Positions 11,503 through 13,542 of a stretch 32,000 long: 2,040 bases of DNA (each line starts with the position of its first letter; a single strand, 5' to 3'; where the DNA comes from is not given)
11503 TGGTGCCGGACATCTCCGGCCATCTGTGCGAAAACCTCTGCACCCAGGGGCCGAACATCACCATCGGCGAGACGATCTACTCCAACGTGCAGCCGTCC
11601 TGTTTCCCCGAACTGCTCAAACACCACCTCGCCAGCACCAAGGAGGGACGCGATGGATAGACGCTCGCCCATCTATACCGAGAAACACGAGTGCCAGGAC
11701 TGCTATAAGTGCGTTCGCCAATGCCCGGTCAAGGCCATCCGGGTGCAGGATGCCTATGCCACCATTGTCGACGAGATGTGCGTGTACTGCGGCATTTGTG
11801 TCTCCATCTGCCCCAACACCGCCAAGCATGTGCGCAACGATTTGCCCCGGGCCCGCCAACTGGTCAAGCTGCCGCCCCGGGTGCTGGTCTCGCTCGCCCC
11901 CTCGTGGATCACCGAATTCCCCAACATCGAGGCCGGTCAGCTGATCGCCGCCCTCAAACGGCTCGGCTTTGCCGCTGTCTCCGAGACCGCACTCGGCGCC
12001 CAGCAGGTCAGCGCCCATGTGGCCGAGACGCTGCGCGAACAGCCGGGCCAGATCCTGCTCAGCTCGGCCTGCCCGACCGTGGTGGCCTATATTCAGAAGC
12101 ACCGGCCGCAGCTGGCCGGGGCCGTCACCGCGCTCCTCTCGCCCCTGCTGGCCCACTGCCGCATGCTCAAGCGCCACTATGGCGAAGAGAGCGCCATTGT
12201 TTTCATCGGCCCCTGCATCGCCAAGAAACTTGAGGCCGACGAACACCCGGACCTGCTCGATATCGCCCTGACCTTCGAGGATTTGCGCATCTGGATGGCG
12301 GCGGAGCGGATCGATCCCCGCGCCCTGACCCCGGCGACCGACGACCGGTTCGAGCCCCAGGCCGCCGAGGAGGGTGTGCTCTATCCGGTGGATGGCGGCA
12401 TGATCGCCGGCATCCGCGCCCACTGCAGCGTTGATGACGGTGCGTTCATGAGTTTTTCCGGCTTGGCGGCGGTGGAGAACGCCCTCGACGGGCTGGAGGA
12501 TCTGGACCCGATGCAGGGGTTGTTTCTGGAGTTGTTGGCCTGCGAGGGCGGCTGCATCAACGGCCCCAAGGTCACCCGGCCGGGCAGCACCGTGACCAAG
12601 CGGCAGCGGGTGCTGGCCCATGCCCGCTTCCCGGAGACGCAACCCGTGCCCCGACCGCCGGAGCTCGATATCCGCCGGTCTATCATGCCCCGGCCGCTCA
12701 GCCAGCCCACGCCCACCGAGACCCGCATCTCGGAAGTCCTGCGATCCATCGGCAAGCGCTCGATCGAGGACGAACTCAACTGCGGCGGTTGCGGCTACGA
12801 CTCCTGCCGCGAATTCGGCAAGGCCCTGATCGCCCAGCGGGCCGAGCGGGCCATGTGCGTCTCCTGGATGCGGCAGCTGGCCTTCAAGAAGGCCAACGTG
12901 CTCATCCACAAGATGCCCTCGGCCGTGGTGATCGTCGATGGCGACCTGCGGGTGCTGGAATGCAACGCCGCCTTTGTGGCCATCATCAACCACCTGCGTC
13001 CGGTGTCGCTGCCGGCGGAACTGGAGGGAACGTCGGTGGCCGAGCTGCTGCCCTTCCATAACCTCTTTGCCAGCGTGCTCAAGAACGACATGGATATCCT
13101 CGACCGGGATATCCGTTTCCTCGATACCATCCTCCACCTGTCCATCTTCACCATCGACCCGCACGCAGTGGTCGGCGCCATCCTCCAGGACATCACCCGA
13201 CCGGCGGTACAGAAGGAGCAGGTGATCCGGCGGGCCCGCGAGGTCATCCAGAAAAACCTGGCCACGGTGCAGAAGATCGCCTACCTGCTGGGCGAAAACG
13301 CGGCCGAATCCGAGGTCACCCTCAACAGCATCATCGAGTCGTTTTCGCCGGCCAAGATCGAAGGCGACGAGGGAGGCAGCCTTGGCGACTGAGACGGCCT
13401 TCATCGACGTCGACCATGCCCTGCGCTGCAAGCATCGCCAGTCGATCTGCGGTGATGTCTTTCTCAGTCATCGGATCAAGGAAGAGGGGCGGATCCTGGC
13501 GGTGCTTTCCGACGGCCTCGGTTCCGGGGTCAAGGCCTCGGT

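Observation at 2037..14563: One co-directional 12.5-kb array joins structural, maturation and two regulatory layers of an [FeFe]-hydrogenase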

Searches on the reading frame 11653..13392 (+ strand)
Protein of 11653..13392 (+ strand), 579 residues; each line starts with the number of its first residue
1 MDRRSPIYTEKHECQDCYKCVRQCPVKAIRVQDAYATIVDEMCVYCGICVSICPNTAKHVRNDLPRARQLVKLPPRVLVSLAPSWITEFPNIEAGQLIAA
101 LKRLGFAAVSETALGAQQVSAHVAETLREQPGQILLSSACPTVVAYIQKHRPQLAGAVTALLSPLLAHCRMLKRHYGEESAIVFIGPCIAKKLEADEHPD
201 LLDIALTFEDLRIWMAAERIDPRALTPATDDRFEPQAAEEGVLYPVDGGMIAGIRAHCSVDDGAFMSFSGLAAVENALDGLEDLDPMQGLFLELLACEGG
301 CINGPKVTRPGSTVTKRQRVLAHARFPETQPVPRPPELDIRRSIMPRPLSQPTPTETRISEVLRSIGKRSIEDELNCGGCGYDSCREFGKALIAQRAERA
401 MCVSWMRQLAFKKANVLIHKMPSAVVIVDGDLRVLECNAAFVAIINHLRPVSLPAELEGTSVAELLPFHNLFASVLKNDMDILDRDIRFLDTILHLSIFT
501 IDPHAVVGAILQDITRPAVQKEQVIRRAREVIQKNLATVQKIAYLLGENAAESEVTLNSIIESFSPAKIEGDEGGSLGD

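Call 5: search_protein_families(library=pfam, proteins=[window:11653-13392:+], max_evalue=0.001)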
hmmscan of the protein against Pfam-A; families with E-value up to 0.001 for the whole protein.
window:11653-13392:+ (579 aa): 8 families
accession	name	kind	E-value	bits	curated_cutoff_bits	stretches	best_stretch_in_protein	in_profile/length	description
PF02906.19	Fe_hyd_lg_C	-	1.1e-43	150.1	22.1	1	77-305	3-245/245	Iron only hydrogenase large subunit, C-terminal domain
PF04060.18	FeS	-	2.1e-08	34.2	23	1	375-403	4-32/33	Putative Fe-S cluster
PF13237.11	Fer4_10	-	2.4e-06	27.8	25.5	1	8-54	3-53/53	4Fe-4S dicluster domain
PF00037.32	Fer4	-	4e-06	26.9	21.1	1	37-55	2-20/24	4Fe-4S binding domain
PF12838.12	Fer4_7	-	5.3e-06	27.3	27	1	14-56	2-51/52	4Fe-4S dicluster domain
PF14697.11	Fer4_21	-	5.9e-06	26.8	35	1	11-54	5-52/59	4Fe-4S dicluster domain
PF13187.11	Fer4_9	-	3.2e-05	24.3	27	1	13-56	1-50/52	4Fe-4S dicluster domain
PF25160.1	LdpA_Fe-S-bd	-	0.00099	19.3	27.6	1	16-56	4-41/49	LdpA Fe-S cluster-binding domain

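Call 7: search_protein_families(library=ncbifam, proteins=[window:11653-13392:+], max_evalue=0.00001)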
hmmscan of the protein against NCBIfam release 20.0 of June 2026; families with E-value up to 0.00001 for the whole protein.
window:11653-13392:+ (579 aa): 23 families
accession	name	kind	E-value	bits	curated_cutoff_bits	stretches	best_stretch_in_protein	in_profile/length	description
TIGR04105.1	FeFe_hydrog_B1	subfamily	2.8e-55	187.8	450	1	20-308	166-459/462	monomeric [FeFe] hydrogenase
TIGR02512.1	FeFe_hydrog_A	subfamily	9.8e-24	83.9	405.95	1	9-255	4-291/375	[FeFe] hydrogenase, group A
NF040763.1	FeFe_hydrog_A6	exception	2.3e-23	82.4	765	1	38-260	185-434/571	NADH-dependent [FeFe] hydrogenase, group A6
NF040762.1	Hydr_FeFe_Clost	exception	4e-15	55.4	900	1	6-255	138-428/572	ferredoxin hydrogenase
NF005506.0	PRK07118.1-5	equivalog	4e-13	49.4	388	1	13-58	217-262/279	Fe-S cluster domain-containing protein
TIGR01944.1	rnfB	subfamily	1.8e-11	44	68.7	1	7-61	108-163/190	RnfABCDGE type electron transport complex subunit B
NF041836.1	rnfB_Methano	equivalog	2.4e-11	43.6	445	1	12-59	216-263/265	Rnf electron transport complex subunit RnfB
NF005503.0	PRK07118.1-2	equivalog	4.4e-11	42.6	252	1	13-58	139-184/292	RnfABCDGE type electron transport complex subunit B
NF045874.1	Vhu_polyferre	exception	7.2e-11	41.4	600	1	6-69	123-185/381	F420-non-reducing hydrogenase associated-polyferredoxin VhuB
NF005505.0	PRK07118.1-4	equivalog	1.6e-10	40.9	378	1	13-59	217-263/265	Fe-S cluster domain-containing protein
NF005504.0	PRK07118.1-3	equivalog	1.5e-09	37.7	437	1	12-67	219-274/293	Fe-S cluster domain-containing protein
TIGR02700.1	flavo_MJ0208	hypoth_equivalog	1e-08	34.7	251.35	1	5-59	141-195/234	dihydromethanopterin reductase (acceptor)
NF003475.0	PRK05113.1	equivalog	1.5e-08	34.8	203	1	8-57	109-159/190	electron transport complex subunit RsxB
NF043069.1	T4HPD_activ_SAM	equivalog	1.8e-08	34.1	425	1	7-63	46-102/299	trans-4-hydroxy-L-proline dehydratase activase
NF006446.0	PRK08764.1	equivalog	3e-08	33.6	220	0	12-56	86-131/139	Rnf electron transport complex subunit RnfB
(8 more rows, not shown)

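Call 15: find_related_loci(query=window:11653-13392:+, collection=genome_contigs, flank=10000)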
Query window:11653-13392:+ (579 aa) in genome_contigs; peptide patterns used: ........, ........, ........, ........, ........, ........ (x = any residue, [..] = any of these).
600 stretches matched a pattern (row limit reached: there are more); 543 encode a relative of the query (tblastn E <= 1e-3); the best 80 are kept; 80 distinct loci.
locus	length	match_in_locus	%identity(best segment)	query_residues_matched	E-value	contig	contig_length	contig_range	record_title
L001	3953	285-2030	86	1-579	0e+0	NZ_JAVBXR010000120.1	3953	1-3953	MAG: Desulfobulbus sp. isolate GS12 8974, whole genome shotgun sequence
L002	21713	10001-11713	87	1-570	0e+0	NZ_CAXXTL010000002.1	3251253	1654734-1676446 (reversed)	MAG: uncultured Desulfobulbus sp. isolate 488ba005-bef4-404b-a7aa-59c4f49eb36e contig_2, whole genome shotgun sequence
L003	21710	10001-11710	83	1-570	0e+0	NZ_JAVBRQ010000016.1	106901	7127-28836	MAG: Desulfobulbus sp. isolate EPI_MAG_00199 c_000004972759, whole genome shotgun sequence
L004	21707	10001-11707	83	1-569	0e+0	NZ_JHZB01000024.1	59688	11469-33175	Desulfobulbus elongatus DSM 2908 Q362DRAFT_scaffold00023.23_C, whole genome shotgun sequence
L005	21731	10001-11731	82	1-578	0e+0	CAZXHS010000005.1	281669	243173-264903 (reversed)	MAG TPA_asm: uncultured Desulfobulbus sp. isolate SRP220891_co1_493 genome assembly, contig: NODE_27_length_281669_cov_1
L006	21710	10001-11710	83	1-570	0e+0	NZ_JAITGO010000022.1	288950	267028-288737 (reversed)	MAG: Desulfobulbus sp. isolate Pc512_bin139 k119_879806, whole genome shotgun sequence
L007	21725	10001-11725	81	1-575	0e+0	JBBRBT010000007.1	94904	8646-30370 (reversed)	MAG: Desulfobulbales bacterium isolate Co_metawrap_2357 Cmw_2357_k141_21584106_length_94904_cov_11.0000, whole genome sh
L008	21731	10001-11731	79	6-578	0e+0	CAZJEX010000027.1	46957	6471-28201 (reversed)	MAG TPA_asm: uncultured Desulfobulbus sp. isolate SRP302447_co4_640 genome assembly, contig: NODE_2192_length_46957_cov_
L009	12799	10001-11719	80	1-572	0e+0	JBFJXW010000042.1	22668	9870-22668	MAG: Desulfobulbus sp. isolate Mix_sand19.2022.05.G.7 k141_3219443_length_22668_cov_17.0698, whole genome shotgun sequen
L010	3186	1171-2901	79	6-578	0e+0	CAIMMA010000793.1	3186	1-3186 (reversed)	uncultured bacterium isolate Loclat_bin-10882 genome assembly, contig: bin-10882:793/819, whole genome shotgun sequence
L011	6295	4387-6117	63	1-576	0e+0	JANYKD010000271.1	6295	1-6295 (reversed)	MAG: Phycisphaerales bacterium isolate GL140_5_metabinner_131_sub GL140_5_k141_761342, whole genome shotgun sequence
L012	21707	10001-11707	62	1-568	0e+0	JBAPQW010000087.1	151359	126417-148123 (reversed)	MAG: Verrucomicrobiia bacterium isolate MFD01155_ilm_asm_bin21 k127_93989, whole genome shotgun sequence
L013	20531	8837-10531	61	5-568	0e+0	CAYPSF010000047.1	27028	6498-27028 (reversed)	MAG TPA_asm: uncultured Bifidobacteriaceae bacterium isolate binchicken_co54_474 genome assembly, contig: NODE_3050_leng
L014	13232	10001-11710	61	1-570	0e+0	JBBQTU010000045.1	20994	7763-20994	MAG: Tepidisphaerales bacterium isolate Co_metawrap_1860 Cmw_1860_k141_6991494_length_20994_cov_10.9962, whole genome sh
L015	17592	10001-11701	61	5-570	0e+0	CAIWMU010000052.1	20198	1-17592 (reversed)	MAG: uncultured Verrucomicrobia subdivision 3 bacterium isolate Loclat_bin-04207 genome assembly, contig: bin-04207:052/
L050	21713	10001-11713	54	1-575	0e+0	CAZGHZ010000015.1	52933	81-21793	MAG TPA_asm: uncultured Terracidiphilus sp. isolate binchicken_co3_572 genome assembly, contig: NODE_1778_length_52933_c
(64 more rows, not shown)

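Call 28: search_solved_structures(query=window:11653-13392:+, max_evalue=0.001)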
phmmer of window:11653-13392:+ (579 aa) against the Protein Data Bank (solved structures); distinct sequences matched with E-value up to 0.001: 59.
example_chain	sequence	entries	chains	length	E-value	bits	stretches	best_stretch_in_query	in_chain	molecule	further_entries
8a6t_A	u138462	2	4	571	2.7e-19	72.8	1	4-271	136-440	Electron bifurcating hydrogenase subunit HydA1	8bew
7p5h_A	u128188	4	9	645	8.1e-18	67.9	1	32-252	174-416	Fe-hydrogenase, subunit alpha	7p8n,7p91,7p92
7qv7_D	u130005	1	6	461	4.6e-14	55.5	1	64-202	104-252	Hydrogen dependent carbon dioxide reductase subunit HydA2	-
7q4v_A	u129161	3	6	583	1e-12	51.1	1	37-258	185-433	Iron hydrogenase HydA1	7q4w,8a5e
9rjq_A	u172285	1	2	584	2.2e-12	50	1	38-251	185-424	Iron hydrogenase 1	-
6gly_A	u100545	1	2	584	3.1e-12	49.5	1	38-251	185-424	Iron hydrogenase 1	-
9rjo_A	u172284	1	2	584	3.4e-12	49.4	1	38-251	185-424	Iron hydrogenase 1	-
7qhf_A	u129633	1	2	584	4.3e-12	49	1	38-251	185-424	Iron hydrogenase 1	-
5la3_A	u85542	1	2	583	8.4e-12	48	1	38-251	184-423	Iron hydrogenase 1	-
1c4a_A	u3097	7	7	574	1e-11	47.8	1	38-251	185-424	PROTEIN (FE-ONLY HYDROGENASE) | PROTEIN (PERIPLASMIC HYDROGENASE 1) | Iron hydrogenase 1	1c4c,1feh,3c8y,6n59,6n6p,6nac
6gm0_A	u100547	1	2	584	1e-11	47.7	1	38-251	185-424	Iron hydrogenase 1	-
4xdd_A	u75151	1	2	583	1.1e-11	47.7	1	38-251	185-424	Iron hydrogenase 1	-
4xdc_A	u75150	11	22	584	1.1e-11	47.7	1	38-251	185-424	Iron hydrogenase 1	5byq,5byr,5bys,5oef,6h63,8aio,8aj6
6gm3_A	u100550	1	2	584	1.2e-11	47.5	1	38-251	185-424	Iron hydrogenase 1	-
6gm1_A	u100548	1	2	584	1.3e-11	47.4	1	38-251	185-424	Iron hydrogenase 1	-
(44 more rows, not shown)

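Call 59: search_protein_families(library=ncbifam, proteins=[L012:4352-5773:+, L050:5876-7297:+, L002:13349-14983:+, L002:15000-15806:+, L002:15710-16996:+], max_evalue=1e-10)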
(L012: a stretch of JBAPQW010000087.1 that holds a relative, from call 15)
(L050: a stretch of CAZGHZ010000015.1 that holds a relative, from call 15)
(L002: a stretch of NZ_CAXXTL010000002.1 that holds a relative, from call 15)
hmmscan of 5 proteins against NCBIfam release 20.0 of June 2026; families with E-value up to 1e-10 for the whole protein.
L012:4352-5773:+ (473 aa): 6 families
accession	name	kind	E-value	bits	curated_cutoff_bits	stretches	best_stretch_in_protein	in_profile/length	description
TIGR03955.1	rSAM_HydG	equivalog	1.1e-160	535.1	312.15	1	12-471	7-468/470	[FeFe] hydrogenase H-cluster radical SAM maturase HydG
TIGR02351.2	thiH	equivalog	3.5e-92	309.3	380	1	22-387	11-360/364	2-iminoacetate synthase ThiH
TIGR04158.1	rSAM_MIA_synth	equivalog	3.7e-29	101.7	400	1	37-369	9-345/368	3-methyl-2-indolic acid synthase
TIGR03910.1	pyrrolys_PylB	equivalog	5.2e-25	88.1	348.2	1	38-316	6-271/347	methylornithine synthase PylB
TIGR03956.1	rSAM_HydE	equivalog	1.1e-18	67.7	254.6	1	45-289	6-241/340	[FeFe] hydrogenase H-cluster radical SAM maturase HydE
TIGR00433.2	bioB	equivalog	2.5e-18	66.4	225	1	68-340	20-281/307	biotin synthase BioB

L050:5876-7297:+ (473 aa): 9 families
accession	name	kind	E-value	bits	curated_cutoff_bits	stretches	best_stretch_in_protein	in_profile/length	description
TIGR03955.1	rSAM_HydG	equivalog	2.2e-154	514.4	312.15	1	12-471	7-468/470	[FeFe] hydrogenase H-cluster radical SAM maturase HydG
TIGR02351.2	thiH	equivalog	6.9e-88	295.2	380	1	20-385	9-358/364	2-iminoacetate synthase ThiH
TIGR04158.1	rSAM_MIA_synth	equivalog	7.3e-27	94.1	400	1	71-375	43-351/368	3-methyl-2-indolic acid synthase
TIGR03910.1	pyrrolys_PylB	equivalog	1.6e-22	79.9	348.2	1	38-315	6-270/347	methylornithine synthase PylB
TIGR00433.2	bioB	equivalog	6e-17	61.8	225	1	55-336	6-277/307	biotin synthase BioB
TIGR03956.1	rSAM_HydE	equivalog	1.2e-16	61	254.6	1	44-337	5-282/340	[FeFe] hydrogenase H-cluster radical SAM maturase HydE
TIGR03699.1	menaquin_MqnC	equivalog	1.6e-11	43.6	428.1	0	58-331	9-286/342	cyclic dehypoxanthinyl futalosine synthase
TIGR00423.1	TIGR00423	subfamily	6.5e-11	42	260.25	0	94-163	11-79/310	CofH family radical SAM protein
NF004884.0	PRK06245.1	equivalog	8.1e-11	41.4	209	0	92-271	19-203/340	7,8-didemethyl-8-hydroxy-5-deazariboflavin synthase subunit CofG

L002:13349-14983:+ (544 aa): 4 families
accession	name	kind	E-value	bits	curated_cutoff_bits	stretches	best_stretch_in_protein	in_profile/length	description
NF040763.1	FeFe_hydrog_A6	exception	4.8e-178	593.1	765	1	78-534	133-571/571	NADH-dependent [FeFe] hydrogenase, group A6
TIGR02512.1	FeFe_hydrog_A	subfamily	7.3e-145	482.5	405.95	1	84-471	1-374/375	[FeFe] hydrogenase, group A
NF040762.1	Hydr_FeFe_Clost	exception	1.7e-130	436.3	900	1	78-532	132-572/572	ferredoxin hydrogenase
TIGR04105.1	FeFe_hydrog_B1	subfamily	2.3e-44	151.9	450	1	118-380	186-403/462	monomeric [FeFe] hydrogenase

L002:15000-15806:+ (268 aa): 18 families
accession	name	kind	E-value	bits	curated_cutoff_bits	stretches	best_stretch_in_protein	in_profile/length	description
NF045715.1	sulf_resp_HmcB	equivalog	1.2e-84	284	420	1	4-261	36-294/307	sulfate respiration complex iron-sulfur protein HmcB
NF008134.0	PRK10882.1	equivalog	8.6e-65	218.9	263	1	6-259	40-323/329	hydrogenase 2 operon protein HybA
TIGR01582.1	FDH-beta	equivalog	1.2e-42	146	334.7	1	7-202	24-221/283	formate dehydrogenase subunit beta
TIGR02951.1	DMSO_dmsB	equivalog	9.8e-31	107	214.1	1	5-170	2-158/161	DMSO/selenate family reductase complex B subunit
NF045797.1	DsrO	equivalog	5.4e-22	78.4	200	1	6-181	45-218/235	sulfate reduction electron transfer complex DsrMKJOP subunit DsrO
TIGR03149.1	cyt_nit_nrfC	equivalog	6.5e-22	78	377.6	1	6-185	40-203/225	cytochrome c nitrite reductase Fe-S protein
NF041782.1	mnquin_red_QrcC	equivalog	5.7e-21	75.3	400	1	6-134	2-129/239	menaquinone reductase iron-sulfur cluster-binding subunit QrcC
TIGR03478.1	DMSO_red_II_bet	subfamily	1.6e-20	73.3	480.7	1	70-177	126-232/321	DMSO reductase family type II enzyme, iron-sulfur subunit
NF041715.1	arsenate_red_ArrB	equivalog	4.2e-20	72.3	450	1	3-125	1-107/233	arsenate respiratory reductase iron-sulfur subunit ArrB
NF038355.1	FDH3_beta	equivalog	8.6e-19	68.3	240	1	8-140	6-122/180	formate dehydrogenase FDH3 subunit beta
NF011569.0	PRK14993.1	equivalog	4.2e-18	65.7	416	1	6-166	45-189/244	tetrathionate reductase subunit TtrB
NF042979.1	EthbenzDh_ebdB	equivalog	7.7e-17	61.2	740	1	70-182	148-259/354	ethylbenzene dehydrogenase subunit beta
TIGR01660.1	narH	equivalog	6.5e-16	57.8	524.05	1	70-167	178-278/492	nitrate reductase subunit beta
NF009408.0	PRK12769.1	equivalog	3.3e-15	55.3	1003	1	3-174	1-156/659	formate-dependent uric acid utilization protein AegA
NF045766.1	PhenlGlyoxDHPadI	equivalog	3.9e-13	49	700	1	7-171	7-144/443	NADH-dependent phenylglyoxylate dehydrogenase subunit beta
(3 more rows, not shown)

L002:15710-16996:+ (428 aa): 3 families
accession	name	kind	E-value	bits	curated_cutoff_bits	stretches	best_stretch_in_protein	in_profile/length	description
NF008133.1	PRK10881.1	equivalog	1.1e-70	239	450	1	44-406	13-376/377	Ni/Fe-hydrogenase cytochrome b subunit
NF045714.1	sulf_resp_HmcC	equivalog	1.8e-70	238.2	550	1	44-407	2-371/376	sulfate respiration complex protein HmcC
NF041784.1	mnquin_red_QrcD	equivalog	1.2e-28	100.5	570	1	52-406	25-403/408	menaquinone reductase integral membrane subunit QrcD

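Call 61: find_encoding_contigs(protein=window:11653-13392:+, flank=2000, max_places=4)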
Protein window:11653-13392:+ (579 aa): 22 contigs read that carry it; 4 places shown.
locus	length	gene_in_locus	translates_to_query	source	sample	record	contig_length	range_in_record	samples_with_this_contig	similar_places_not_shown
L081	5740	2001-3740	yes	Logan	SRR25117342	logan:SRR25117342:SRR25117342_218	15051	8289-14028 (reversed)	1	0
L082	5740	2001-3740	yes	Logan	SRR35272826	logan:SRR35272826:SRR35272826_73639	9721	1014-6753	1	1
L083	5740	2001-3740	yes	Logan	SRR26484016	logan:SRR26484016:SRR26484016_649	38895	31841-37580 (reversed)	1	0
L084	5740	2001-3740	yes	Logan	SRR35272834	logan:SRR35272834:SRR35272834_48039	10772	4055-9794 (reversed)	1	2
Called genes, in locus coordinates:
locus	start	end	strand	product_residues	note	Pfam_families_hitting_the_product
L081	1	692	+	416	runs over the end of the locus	PF01926:MMR_HSR1, PF02421:FeoB_N, PF03193:RsgA_GTPase (faint), PF18128:HydF_dimer, PF18133:HydF_tetramer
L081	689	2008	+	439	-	PF04055:Radical_SAM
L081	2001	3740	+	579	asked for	PF00037:Fer4 (faint), PF12838:Fer4_7 (weak), PF13237:Fer4_10 (weak), PF14697:Fer4_21 (weak), PF02906:Fe_hyd_lg_C, PF04060:FeS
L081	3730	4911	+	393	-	PF07228:SpoIIE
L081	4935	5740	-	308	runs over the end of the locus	PF05951:Peptidase_M15_2, PF08291:Peptidase_M15_3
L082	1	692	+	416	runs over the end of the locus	PF01926:MMR_HSR1, PF02421:FeoB_N, PF03193:RsgA_GTPase (faint), PF18128:HydF_dimer, PF18133:HydF_tetramer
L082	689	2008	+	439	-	PF04055:Radical_SAM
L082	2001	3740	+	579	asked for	PF00037:Fer4 (faint), PF12838:Fer4_7 (weak), PF13237:Fer4_10 (weak), PF14697:Fer4_21 (weak), PF02906:Fe_hyd_lg_C, PF04060:FeS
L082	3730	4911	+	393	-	PF07228:SpoIIE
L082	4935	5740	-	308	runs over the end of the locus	PF05951:Peptidase_M15_2, PF08291:Peptidase_M15_3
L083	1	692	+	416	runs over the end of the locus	PF01926:MMR_HSR1, PF02421:FeoB_N, PF03193:RsgA_GTPase (faint), PF18128:HydF_dimer, PF18133:HydF_tetramer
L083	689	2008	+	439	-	PF04055:Radical_SAM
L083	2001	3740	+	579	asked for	PF00037:Fer4 (faint), PF12838:Fer4_7 (weak), PF13237:Fer4_10 (weak), PF14697:Fer4_21 (weak), PF02906:Fe_hyd_lg_C, PF04060:FeS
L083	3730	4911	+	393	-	PF07228:SpoIIE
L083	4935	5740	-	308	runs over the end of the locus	PF05951:Peptidase_M15_2, PF08291:Peptidase_M15_3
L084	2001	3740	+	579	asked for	PF00037:Fer4 (faint), PF12838:Fer4_7 (weak), PF13237:Fer4_10 (weak), PF14697:Fer4_21 (weak), PF02906:Fe_hyd_lg_C, PF04060:FeS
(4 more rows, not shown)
